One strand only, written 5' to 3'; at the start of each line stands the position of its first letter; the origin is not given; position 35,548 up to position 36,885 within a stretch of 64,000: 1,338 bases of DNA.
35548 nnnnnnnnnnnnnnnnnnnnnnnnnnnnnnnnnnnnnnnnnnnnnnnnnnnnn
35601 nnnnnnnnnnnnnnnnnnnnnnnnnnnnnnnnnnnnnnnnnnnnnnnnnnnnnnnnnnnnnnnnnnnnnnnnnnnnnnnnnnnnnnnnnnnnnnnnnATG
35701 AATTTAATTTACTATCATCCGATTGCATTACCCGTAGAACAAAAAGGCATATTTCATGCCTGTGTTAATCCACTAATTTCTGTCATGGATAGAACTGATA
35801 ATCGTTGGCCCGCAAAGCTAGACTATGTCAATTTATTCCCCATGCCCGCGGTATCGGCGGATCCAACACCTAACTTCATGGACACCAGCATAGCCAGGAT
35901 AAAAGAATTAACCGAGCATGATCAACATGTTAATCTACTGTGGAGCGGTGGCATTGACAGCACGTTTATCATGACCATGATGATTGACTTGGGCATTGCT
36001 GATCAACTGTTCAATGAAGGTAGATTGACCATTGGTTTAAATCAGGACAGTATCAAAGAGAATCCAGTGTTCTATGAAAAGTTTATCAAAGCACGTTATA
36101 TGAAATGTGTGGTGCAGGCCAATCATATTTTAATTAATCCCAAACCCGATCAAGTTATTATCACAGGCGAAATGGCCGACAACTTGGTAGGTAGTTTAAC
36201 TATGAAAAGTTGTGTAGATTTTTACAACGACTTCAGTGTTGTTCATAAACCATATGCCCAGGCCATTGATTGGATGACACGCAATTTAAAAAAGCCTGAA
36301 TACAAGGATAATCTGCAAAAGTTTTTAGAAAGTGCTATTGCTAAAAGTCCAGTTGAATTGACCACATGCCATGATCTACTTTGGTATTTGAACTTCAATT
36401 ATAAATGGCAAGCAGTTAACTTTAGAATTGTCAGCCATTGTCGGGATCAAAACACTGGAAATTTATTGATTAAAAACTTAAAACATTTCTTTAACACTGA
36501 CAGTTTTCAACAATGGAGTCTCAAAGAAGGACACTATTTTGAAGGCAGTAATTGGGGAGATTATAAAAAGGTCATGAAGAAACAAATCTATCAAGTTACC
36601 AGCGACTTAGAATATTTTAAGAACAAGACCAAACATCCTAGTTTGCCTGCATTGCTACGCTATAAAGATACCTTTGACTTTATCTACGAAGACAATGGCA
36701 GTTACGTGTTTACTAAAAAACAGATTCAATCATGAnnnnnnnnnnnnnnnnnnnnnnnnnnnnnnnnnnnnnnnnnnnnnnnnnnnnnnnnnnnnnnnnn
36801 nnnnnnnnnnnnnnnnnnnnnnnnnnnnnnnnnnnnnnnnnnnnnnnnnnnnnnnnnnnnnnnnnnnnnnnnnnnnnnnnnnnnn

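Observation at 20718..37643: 17-kb late-expressed tailoring-enzyme island resembling a biosynthetic cluster with no scaffold enzyme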

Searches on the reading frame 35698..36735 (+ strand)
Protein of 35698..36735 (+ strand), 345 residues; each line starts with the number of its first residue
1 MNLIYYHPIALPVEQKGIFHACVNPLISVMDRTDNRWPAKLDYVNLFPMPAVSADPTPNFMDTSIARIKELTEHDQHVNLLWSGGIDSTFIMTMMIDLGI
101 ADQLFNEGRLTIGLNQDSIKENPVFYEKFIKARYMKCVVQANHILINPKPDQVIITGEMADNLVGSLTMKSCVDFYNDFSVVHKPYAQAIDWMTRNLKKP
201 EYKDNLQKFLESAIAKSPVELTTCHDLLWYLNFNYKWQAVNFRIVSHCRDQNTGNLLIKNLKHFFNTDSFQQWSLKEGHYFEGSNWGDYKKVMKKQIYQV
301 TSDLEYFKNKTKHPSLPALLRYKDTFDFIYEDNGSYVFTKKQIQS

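Call 5: search_protein_families(library=pfam, proteins=[window:35698-36735:+], max_evalue=0.01)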
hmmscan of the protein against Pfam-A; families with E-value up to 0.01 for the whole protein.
window:35698-36735:+ (345 aa): 0 families

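Call 21: search_protein_families(library=ncbifam, proteins=[window:35698-36735:+], max_evalue=1)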
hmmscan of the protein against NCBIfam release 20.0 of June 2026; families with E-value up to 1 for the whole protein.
window:35698-36735:+ (345 aa): 1 family
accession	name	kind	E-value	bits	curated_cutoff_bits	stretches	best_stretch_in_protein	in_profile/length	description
NF038212.1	argG_rel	exception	0.006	15.5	425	1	64-100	3-39/381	argininosuccinate synthase-related protein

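Call 22: search_protein_families(library=pfam, proteins=[window:35698-36735:+], max_evalue=10)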
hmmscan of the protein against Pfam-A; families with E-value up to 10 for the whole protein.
window:35698-36735:+ (345 aa): 1 family
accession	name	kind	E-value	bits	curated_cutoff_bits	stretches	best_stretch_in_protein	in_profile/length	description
PF00733.27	Asn_synthase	-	0.16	12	21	1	71-95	13-37/354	Asparagine synthase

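Call 30: find_homologous_proteins(query=window:35698-36735:+, max_evalue=0.001)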
Query window:35698-36735:+ (345 aa): 80 proteins with E <= 0.001 among 539 candidates.
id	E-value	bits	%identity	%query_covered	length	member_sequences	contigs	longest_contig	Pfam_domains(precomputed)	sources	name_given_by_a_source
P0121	9.4e-239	809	100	100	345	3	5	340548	-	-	-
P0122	2.1e-186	637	76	99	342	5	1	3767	-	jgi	jgi:hypothetical protein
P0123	4.9e-186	636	78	99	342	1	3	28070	-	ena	-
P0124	6.8e-186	635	79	99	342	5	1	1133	-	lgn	-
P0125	2.3e-181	620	77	99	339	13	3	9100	-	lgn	-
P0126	7.0e-180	616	77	99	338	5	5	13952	-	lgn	-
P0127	2.1e-179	614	76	99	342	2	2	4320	-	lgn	-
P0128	4.3e-178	610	75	99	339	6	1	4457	-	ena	-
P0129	1.0e-177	608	75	99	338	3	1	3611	-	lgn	-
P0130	6.2e-170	583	73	99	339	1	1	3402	-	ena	-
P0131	1.8e-168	578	72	100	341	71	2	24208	-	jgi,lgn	jgi:hypothetical protein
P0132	4.0e-168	577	74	100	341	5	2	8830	-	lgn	-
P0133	8.9e-168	576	73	100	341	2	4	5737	-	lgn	-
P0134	5.7e-167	573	73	100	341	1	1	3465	-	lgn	-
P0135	1.2e-166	572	71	100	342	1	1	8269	-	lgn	-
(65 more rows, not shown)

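Call 33: search_solved_structures(query=A1, max_evalue=1)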
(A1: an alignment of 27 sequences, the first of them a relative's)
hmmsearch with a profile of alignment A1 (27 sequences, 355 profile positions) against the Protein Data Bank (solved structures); distinct sequences matched with E-value up to 1: 16.
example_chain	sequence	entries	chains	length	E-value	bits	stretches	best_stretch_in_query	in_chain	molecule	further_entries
6b2o_A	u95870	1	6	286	0.00015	24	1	71-116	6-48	ATP-utilizing enzyme of the PP-loopsuperfamily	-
5udq_A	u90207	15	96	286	0.00015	24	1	71-116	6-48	Lactate racemization operon protein LarE | ATP-utilizing enzyme of the PP-loopsuperfamily | Pyridinium-3,5-biscarboxylic acid mononucleotide sulfurtransferase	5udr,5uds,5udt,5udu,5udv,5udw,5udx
8sue_A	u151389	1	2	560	0.012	17.7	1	76-113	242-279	Asparagine synthetase [glutamine-hydrolyzing]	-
6gq3_A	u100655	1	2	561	0.012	17.7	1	76-113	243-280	Asparagine synthetase [glutamine-hydrolyzing]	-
9b6c_A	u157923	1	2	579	0.012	17.7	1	76-113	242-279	Asparagine synthetase [glutamine-hydrolyzing]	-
8cnz_A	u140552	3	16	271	0.034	16.2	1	74-101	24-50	NAD_synthase domain-containing protein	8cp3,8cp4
9lei_A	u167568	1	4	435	0.11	14.4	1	71-103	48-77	Nitrile synthetase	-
9leh_A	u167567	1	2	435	0.11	14.4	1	71-103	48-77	nitrile synthetase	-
2vxo_A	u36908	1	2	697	0.13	14.3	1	73-112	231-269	GMP SYNTHASE [GLUTAMINE-HYDROLYZING]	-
1wy5_A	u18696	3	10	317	0.2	13.6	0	82-180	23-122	Hypothetical UPF0072 protein AQ_1887 | tRNA(Ile)-lysidine synthase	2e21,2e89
2d13_A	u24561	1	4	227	0.36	12.8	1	85-133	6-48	hypothetical protein PH1257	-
1ni5_A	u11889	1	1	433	0.43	12.5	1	80-106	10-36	Putative cell cycle protein mesJ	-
3rjz_A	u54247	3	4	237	0.51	12.3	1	85-133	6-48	N-type ATP pyrophosphatase superfamily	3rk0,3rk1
3tqi_A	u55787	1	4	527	0.64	12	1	65-155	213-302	GMP synthase [glutamine-hydrolyzing]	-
1vga_A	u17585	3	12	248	0.64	12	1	14-93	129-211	Triosephosphate isomerase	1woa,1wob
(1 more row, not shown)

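Call 34: search_protein_families(library=pfam, alignment_id=A1, max_evalue=0.01)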
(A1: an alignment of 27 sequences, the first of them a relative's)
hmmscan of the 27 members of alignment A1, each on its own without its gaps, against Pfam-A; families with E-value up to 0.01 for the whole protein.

A. member 1, P0121 (345 aa): 0 families

B. families by the number of members that match (of 27 scanned): 2 families
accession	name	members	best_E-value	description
PF00733.27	Asn_synthase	4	7.8e-06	Asparagine synthase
PF02540.23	NAD_synthase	1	0.0022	NAD synthase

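Call 39: predict_structure(alignment_id=A1)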
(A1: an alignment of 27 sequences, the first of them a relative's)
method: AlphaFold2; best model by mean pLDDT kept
length: 345 residues; sequences in the alignment: 27
mean_pLDDT: 94.0   pTM: 0.92
mean pLDDT of the five models: 94.0, 93.5, 93.3, 93.1, 92.4
residues with pLDDT >= 90: 307; 70-90: 34; 50-70: 4; < 50: 0
segments of 3 or more residues with pLDDT < 50: none
pLDDT, mean of each block of 10 residues (from residue 1): 95 93 92 91 95 95 98 98 96 98 99 96 97 98 94 96 86 96 97 95 96 96 96 95 94 97 97 93 90 96 91 78 84 95 83
secondary structure, 60 per line:
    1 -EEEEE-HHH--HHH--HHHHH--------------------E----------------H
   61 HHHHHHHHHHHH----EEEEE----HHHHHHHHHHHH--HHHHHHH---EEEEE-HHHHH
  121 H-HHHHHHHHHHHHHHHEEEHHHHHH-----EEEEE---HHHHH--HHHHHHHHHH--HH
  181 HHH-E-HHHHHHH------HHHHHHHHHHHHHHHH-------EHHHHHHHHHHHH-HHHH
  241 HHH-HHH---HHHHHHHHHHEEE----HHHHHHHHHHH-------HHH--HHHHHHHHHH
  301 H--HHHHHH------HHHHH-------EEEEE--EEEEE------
elements in order: E2-6 H18-22 H60-72 E77-81 H86-97 H100-106 E110-114 H116-121 H123-137 E138-140 H141-146 E152-156 H160-164 H167-176 H179-183 H187-193 H200-215 H224-235 H237-243 H251-260 E261-263 H268-278 H291-301 H304-309 H316-320 E328-332 E335-339

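Call 42: fold_search(model_id=the predicted structure, library=pdb)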
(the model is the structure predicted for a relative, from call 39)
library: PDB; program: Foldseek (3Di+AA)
matches with E <= 10: 500; with E <= 0.001: 3
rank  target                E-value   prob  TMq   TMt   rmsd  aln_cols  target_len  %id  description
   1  7ylz_A                3.3e-04  1.00  0.40  0.26   8.6       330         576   14  Unliganded form of hydroxyamidotransferase TsnB9 (released 2023-05-31)
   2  9b6c_A                4.8e-04  1.00  0.36  0.26  10.9       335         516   12  Human asparagine synthetase Arg-142 to Ile-142 (R142I) variant (released 2025-01-08)
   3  9b6c_B                7.5e-04  0.99  0.33  0.24  11.0       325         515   14  Human asparagine synthetase Arg-142 to Ile-142 (R142I) variant (released 2025-01-08)
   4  8sue_B                1.1e-03  1.00  0.35  0.25  10.8       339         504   13  Human asparagine synthetase (apo-ASNS) (released 2024-05-22)
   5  6gq3_A                1.5e-03  1.00  0.33  0.24  11.5       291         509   12  Human asparagine synthetase (ASNS) in complex with 6-diazo-5-oxo-L-norleucine (DON) at 1.85 A resolution (released 2019-09-18)
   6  7ylz_B                1.9e-03  1.00  0.40  0.26   8.5       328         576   14  Unliganded form of hydroxyamidotransferase TsnB9 (released 2023-05-31)
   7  1q19_A                2.5e-03  0.99  0.33  0.24  11.8       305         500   10  Carbapenam Synthetase (released 2003-11-04)
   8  8sue_A                7.7e-03  0.99  0.36  0.26   7.9       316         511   13  Human asparagine synthetase (apo-ASNS) (released 2024-05-22)
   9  1q15_A                1.6e-02  0.75  0.31  0.23  11.8       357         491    9  Carbapenam Synthetase (released 2003-11-04)
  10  1q15_D                1.7e-02  0.75  0.30  0.23  14.7       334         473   10  Carbapenam Synthetase (released 2003-11-04)
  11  1ct9_A                2.2e-02  0.85  0.31  0.23  11.4       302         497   10  CRYSTAL STRUCTURE OF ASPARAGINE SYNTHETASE B FROM ESCHERICHIA COLI (released 1999-12-15)
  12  1ct9_D                2.7e-02  0.75  0.29  0.21  12.2       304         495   10  CRYSTAL STRUCTURE OF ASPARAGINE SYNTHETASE B FROM ESCHERICHIA COLI (released 1999-12-15)
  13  5unm_E                3.9e-02  0.47  0.16  0.20  15.6       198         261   14  LarE, a sulfur transferase involved in synthesis of the cofactor for lactate racemase, substrate free form with flexib (released 2017-08-23)
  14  5unm_C                4.6e-02  0.51  0.15  0.21  15.7       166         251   16  LarE, a sulfur transferase involved in synthesis of the cofactor for lactate racemase, substrate free form with flexib (released 2017-08-23)
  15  1mc1_A                4.9e-02  0.80  0.33  0.25  14.9       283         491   12  BETA-LACTAM SYNTHETASE WITH PRODUCT (DGPC), AMP AND PPI (released 2002-10-23)
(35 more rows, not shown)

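Call 44: find_related_loci(query=A1, collection=viral_contigs, flank=10000)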
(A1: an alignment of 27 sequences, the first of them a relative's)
Query A1 (345 aa) in viral_contigs; peptide patterns used: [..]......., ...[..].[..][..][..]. (x = any residue, [..] = any of these).
598 stretches matched a pattern (row limit reached: there are more); 478 encode a relative of the query (tblastn E <= 1e-3); the best 80 are kept; 80 distinct loci.
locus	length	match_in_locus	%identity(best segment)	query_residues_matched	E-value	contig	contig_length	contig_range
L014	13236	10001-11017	57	1-344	5e-124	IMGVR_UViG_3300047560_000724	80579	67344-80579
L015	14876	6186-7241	36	1-340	2e-59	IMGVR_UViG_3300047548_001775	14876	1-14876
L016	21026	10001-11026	36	1-332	2e-56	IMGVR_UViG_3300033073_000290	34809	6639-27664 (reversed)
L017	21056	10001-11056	35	1-340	2e-56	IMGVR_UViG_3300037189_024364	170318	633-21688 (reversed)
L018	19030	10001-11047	35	3-342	5e-55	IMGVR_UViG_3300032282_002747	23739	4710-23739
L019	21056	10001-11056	33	2-340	4e-54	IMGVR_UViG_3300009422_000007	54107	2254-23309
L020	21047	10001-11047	32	2-340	3e-54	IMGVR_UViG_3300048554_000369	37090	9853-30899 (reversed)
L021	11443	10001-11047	32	2-340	3e-54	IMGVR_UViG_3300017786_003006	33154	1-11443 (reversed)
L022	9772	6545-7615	33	1-345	3e-53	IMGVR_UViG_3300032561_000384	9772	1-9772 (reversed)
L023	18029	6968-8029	33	1-344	1e-52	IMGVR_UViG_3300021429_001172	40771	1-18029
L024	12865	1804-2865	33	1-344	1e-52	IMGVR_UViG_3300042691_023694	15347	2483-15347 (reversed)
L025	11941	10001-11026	34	4-341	2e-52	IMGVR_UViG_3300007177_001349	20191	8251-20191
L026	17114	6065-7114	32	1-340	8e-52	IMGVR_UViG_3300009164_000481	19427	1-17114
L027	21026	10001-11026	33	4-341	6e-52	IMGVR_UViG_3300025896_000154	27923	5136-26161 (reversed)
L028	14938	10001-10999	31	12-341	2e-51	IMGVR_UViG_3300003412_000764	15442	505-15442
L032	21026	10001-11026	33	4-341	3e-50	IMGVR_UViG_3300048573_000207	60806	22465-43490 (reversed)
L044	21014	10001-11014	35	2-329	5e-46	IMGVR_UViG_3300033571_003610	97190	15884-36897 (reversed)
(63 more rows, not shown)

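Call 50: search_protein_families(library=pfam, proteins=[L032:8749-9315:+, L032:9346-9966:+, L032:9968-11038:+, L032:11027-11707:-, L032:11704-12444:-, L032:12546-13430:-, L032:13427-14065:-, L032:14050-14997:-, L032:14994-15608:-, L032:15923-17092:-], max_evalue=0.01)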
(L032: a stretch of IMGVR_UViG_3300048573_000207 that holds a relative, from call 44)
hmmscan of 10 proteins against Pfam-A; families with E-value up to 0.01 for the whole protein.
L032:8749-9315:+ (188 aa): 0 families

L032:9346-9966:+ (206 aa): 0 families

L032:9968-11038:+ (356 aa): 2 families
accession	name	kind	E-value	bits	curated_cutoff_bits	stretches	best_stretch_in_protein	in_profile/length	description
PF00733.27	Asn_synthase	-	0.0007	19.8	21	0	92-111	21-40/354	Asparagine synthase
PF24239.1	DUF7447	-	0.00089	19.8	24.1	1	126-203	6-81/89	Family of unknown function (DUF7447)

L032:11027-11707:- (226 aa): 1 family
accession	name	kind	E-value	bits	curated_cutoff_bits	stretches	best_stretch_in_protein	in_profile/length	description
PF02511.20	Thy1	-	8e-43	146.9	24.8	1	22-220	8-191/191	Thymidylate synthase complementing protein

L032:11704-12444:- (246 aa): 2 families
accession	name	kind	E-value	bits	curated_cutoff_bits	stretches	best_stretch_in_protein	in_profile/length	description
PF13392.12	HNH_3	-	9.3e-09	35.2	24.8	1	8-52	5-44/46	HNH endonuclease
PF06004.18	DUF903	-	0.00077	19.8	27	0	102-124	25-47/49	Bacterial protein of unknown function (DUF903)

L032:12546-13430:- (294 aa): 1 family
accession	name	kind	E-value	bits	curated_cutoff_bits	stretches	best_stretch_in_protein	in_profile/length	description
PF00487.30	FA_desaturase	-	5.5e-13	49.7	29.7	1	48-246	6-223/253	Fatty acid desaturase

L032:13427-14065:- (212 aa): 0 families

L032:14050-14997:- (315 aa): 0 families

L032:14994-15608:- (204 aa): 0 families

L032:15923-17092:- (389 aa): 0 families

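Call 56: search_dna_similar(query=window:35698-36735:+, collection=phages, mode=protein, max_rows=30, max_evalue=0.001)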
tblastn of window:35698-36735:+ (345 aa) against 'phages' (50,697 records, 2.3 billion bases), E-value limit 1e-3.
Records with a match: 1; places in all: 1; records where one place covers at least 80% of the query: 1.
Best place of each record, by identity: <60% 1.
By first word of the organism name: Pseudomonas 1.
By host as written in the record: Pseudomonas syringae JD03 1.
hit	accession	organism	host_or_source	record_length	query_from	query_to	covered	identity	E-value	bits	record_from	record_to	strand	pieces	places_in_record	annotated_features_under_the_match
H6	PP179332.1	Pseudomonas phage Cygsa01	Pseudomonas syringae JD03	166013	48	329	82%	21.4%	3e-4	49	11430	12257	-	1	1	mnmA: tRNA-specific 2-thiouridylase MnmA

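Call 58: find_related_loci(query=A1, collection=genome_contigs, flank=8000)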
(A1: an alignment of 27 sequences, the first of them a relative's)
Query A1 (345 aa) in genome_contigs; peptide patterns used: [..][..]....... (x = any residue, [..] = any of these).
156 stretches matched a pattern; 108 encode a relative of the query (tblastn E <= 1e-3); the best 80 are kept; 80 distinct loci.
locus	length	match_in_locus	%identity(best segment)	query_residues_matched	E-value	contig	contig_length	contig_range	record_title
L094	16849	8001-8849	34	28-321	4e-40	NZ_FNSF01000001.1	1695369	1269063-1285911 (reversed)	Tenacibaculum sp. MAR_2009_124, whole genome shotgun sequence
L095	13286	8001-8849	33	28-316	4e-39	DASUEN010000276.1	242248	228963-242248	MAG TPA_asm: Thermoanaerobaculia bacterium isolate SMAG_U1354 k141_299063, whole genome shotgun sequence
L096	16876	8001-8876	31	28-321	3e-38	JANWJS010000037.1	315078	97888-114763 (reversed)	MAG: Steroidobacteraceae bacterium isolate CRAIB_MAG73 c_000000046893, whole genome shotgun sequence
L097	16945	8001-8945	31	9-326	2e-37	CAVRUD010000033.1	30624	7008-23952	MAG: uncultured Chloroflexia bacterium isolate MFD02840.bin.2.110 genome assembly, contig: contig_89518, whole genome sh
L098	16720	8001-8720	36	78-325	2e-37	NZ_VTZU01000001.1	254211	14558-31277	Aquimarina sp. RZ0 Scaffold1_1, whole genome shotgun sequence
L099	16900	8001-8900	31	21-329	1e-37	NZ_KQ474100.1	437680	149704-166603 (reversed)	Aquimarina longa SW024 scaffold2, whole genome shotgun sequence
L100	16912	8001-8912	31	6-323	4e-37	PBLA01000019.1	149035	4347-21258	MAG: Flavobacteriales bacterium isolate SP250 MHASMcontig_2232312, whole genome shotgun sequence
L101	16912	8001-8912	32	7-316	2e-36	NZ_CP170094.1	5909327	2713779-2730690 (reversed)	Bernardetia sp. OM2101 chromosome, complete genome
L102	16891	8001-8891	30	19-321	2e-36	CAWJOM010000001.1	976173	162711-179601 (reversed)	MAG: uncultured Acidobacteriaceae bacterium isolate MFD04434.bin.1.39 genome assembly, contig: contig_10064, whole genom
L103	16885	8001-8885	32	17-316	2e-35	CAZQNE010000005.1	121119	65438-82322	MAG TPA_asm: uncultured Lewinella sp. isolate SRP063590_co1_29 genome assembly, contig: NODE_143_length_121119_cov_14.64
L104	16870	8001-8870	30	28-321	2e-35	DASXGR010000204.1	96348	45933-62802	MAG TPA_asm: Caulobacteraceae bacterium isolate SMAG_U5170 k141_86831, whole genome shotgun sequence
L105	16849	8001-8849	32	28-316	1e-34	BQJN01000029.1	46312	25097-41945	MAG: Xanthomonadaceae bacterium DHS20C11 DNA, sequence029, whole genome shotgun sequence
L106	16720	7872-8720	33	29-320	3e-35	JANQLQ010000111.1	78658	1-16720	MAG: Fulvivirga sp. isolate PL25a_bin.63 k99_3258247, whole genome shotgun sequence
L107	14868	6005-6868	32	28-323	4e-34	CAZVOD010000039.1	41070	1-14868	MAG TPA_asm: uncultured Saprospiraceae bacterium isolate SRP141376_co5_36 genome assembly, contig: NODE_2123_length_4107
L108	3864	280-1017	36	78-330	4e-34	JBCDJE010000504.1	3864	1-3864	MAG: Bacteroidota bacterium isolate P01_H01_bin.28 k141_2563037_length_3864_cov_6.0000, whole genome shotgun sequence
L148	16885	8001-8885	29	16-316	4e-28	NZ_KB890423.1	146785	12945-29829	Neolewinella persica DSM 23188 B036DRAFT_scaffold_18.19, whole genome shotgun sequence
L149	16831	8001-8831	28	38-322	3e-28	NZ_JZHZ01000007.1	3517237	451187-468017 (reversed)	Xanthomonas sp. GPE 39 Xal-GPE_39-G1-Mol001, whole genome shotgun sequence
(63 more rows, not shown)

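Call 62: search_protein_families(library=pfam, proteins=[L094:3938-6748:+, L094:6888-7520:+, L094:7520-7903:+, L094:7881-8906:+, L094:9117-11384:+, L094:11583-12254:+, L149:5059-6120:+, L149:6263-7291:+, L149:7301-7900:+, L149:7893-8909:+], max_evalue=0.001)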
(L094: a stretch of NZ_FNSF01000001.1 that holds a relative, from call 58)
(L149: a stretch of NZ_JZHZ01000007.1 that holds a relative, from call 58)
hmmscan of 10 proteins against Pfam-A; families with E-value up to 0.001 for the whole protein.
L094:3938-6748:+ (936 aa): 3 families
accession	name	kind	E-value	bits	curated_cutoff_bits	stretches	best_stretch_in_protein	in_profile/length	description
PF06434.19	Aconitase_2_N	-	1.9e-54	184.9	27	1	191-418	6-204/204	Aconitate hydratase 2 N-terminus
PF00330.25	Aconitase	-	1.2e-51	176.6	28.7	1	422-907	1-463/463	Aconitase family (aconitate hydratase)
PF11791.14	Aconitase_B_N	-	2.4e-42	144.9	25.8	1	17-173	1-153/153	Aconitate B N-terminal domain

L094:6888-7520:+ (210 aa): 2 families
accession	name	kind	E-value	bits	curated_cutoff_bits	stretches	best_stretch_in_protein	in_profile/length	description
PF07883.17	Cupin_2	-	5.7e-08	32.8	27.2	1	117-184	3-65/70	Cupin domain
PF02311.25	AraC_binding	-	1.3e-05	25.4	21.1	1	128-177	18-63/135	AraC-like ligand binding domain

L094:7520-7903:+ (127 aa): 0 families

L094:7881-8906:+ (341 aa): 0 families

L094:9117-11384:+ (755 aa): 2 families
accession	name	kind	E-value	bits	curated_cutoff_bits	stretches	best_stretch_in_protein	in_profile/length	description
PF00330.25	Aconitase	-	4.9e-146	487.8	28.7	1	34-479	1-463/463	Aconitase family (aconitate hydratase)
PF00694.25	Aconitase_C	-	1.4e-41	142.3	22.8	1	558-686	2-130/131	Aconitase C-terminal domain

L094:11583-12254:+ (223 aa): 2 families
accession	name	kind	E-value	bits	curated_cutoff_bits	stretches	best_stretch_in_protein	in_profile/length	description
PF00027.35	cNMP_binding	-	6e-16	58.6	27.5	1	32-118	3-88/89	Cyclic nucleotide-binding domain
PF13545.12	HTH_Crp_2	-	3.3e-11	43.4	27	1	152-219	2-62/70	Crp-like helix-turn-helix domain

L149:5059-6120:+ (353 aa): 1 family
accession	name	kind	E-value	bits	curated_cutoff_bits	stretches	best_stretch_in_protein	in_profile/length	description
PF04865.19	Baseplate_J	-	1.8e-62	211.4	21.1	1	65-318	2-255/255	Baseplate J-like protein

L149:6263-7291:+ (342 aa): 0 families

L149:7301-7900:+ (199 aa): 0 families

L149:7893-8909:+ (338 aa): 0 families

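Call 93: search_protein_families(library=phrogs, proteins=[L149:6263-7291:+, L149:7301-7900:+, L149:7893-8909:+, L149:9109-9804:-, L149:10034-10720:-, window:35698-36735:+], max_evalue=0.001)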
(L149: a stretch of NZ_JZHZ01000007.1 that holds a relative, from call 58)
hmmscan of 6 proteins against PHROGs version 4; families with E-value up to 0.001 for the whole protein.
L149:6263-7291:+ (342 aa): 10 families
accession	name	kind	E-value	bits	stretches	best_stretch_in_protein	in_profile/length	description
phrog_18834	-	unknown function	7.1e-10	40.1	1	187-242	22-76/338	-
phrog_17588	-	unknown function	3.4e-09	37.3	1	187-248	18-79/332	-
phrog_1858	-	tail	7.9e-09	35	1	187-245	22-76/1018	tail fiber protein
phrog_6859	-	tail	1.1e-08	35.8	1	185-245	20-80/346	tail fiber protein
phrog_17105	-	unknown function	2.9e-08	33.8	1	179-246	6-77/528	-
phrog_1833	-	tail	2.4e-07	31.7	1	172-246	12-85/322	tail fiber protein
phrog_2617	-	tail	6.8e-07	29.3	1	187-243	22-78/659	short tail fiber protein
phrog_16867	-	unknown function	5.7e-06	26.1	1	187-240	18-71/631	-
phrog_4209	-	tail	9.6e-05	22.6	1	190-253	48-112/406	tail fiber protein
phrog_32166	-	unknown function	0.00033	21.7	1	193-241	32-80/152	-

L149:7301-7900:+ (199 aa): 0 families

L149:7893-8909:+ (338 aa): 0 families

L149:9109-9804:- (231 aa): 0 families

L149:10034-10720:- (228 aa): 0 families

window:35698-36735:+ (345 aa): 0 families
